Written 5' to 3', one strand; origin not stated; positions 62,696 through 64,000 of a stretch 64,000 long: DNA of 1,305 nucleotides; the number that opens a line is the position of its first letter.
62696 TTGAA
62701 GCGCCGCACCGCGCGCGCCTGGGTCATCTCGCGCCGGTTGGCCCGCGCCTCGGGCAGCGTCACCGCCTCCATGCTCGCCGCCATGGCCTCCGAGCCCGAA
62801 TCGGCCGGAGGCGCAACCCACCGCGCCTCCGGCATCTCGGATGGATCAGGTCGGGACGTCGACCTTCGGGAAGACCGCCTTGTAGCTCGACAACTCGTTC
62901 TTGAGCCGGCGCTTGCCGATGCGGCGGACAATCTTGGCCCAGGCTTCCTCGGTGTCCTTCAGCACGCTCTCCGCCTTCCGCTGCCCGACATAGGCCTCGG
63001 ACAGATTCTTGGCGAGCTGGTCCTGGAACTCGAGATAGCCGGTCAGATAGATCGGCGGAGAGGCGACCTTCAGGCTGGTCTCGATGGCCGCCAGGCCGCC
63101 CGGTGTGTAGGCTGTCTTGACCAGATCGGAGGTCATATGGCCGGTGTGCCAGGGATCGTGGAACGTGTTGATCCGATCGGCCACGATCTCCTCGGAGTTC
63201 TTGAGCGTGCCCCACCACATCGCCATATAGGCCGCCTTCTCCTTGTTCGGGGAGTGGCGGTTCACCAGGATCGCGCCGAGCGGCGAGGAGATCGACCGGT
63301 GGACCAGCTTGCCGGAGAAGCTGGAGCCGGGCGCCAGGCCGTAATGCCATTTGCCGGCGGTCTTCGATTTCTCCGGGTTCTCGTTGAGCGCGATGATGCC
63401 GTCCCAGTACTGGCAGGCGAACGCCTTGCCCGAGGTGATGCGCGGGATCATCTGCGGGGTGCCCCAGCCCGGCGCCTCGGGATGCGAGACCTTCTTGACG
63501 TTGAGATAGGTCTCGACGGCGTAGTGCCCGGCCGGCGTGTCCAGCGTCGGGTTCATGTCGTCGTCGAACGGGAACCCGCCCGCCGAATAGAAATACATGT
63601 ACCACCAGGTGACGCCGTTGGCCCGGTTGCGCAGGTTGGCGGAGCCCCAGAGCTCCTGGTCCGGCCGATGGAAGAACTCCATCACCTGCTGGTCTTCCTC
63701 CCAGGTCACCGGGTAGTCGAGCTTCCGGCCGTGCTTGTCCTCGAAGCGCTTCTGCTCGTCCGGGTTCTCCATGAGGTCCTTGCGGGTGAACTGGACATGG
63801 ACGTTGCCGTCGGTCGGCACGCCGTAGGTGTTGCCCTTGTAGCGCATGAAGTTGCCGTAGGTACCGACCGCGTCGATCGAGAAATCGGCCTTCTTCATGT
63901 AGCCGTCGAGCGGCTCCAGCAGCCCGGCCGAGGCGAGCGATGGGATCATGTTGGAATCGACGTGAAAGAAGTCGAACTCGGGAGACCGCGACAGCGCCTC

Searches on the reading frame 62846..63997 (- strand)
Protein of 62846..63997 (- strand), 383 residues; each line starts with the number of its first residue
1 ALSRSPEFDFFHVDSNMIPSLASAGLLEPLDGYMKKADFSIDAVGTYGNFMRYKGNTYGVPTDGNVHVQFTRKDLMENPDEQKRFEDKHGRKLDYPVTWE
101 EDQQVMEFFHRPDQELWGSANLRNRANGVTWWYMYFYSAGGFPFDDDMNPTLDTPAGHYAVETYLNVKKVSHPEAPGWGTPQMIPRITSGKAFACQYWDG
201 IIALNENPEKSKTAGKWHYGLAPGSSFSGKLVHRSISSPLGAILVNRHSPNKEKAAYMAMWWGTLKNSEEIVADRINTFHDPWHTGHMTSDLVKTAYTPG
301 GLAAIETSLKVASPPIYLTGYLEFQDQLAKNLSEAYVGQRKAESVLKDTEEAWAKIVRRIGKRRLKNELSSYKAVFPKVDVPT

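Call 83: search_protein_families(library=pfam, proteins=[window:62846-63997:-], max_evalue=0.00001)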
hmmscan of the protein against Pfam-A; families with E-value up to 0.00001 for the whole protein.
window:62846-63997:- (383 aa): 2 families
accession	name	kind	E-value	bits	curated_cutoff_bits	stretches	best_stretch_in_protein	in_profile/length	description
PF01547.30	SBP_bac_1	-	1.4e-13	52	26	1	5-255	48-293/307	Bacterial extracellular solute-binding protein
PF13416.11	SBP_bac_8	-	1.9e-10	41.5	27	1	6-256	38-236/279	Bacterial extracellular solute-binding protein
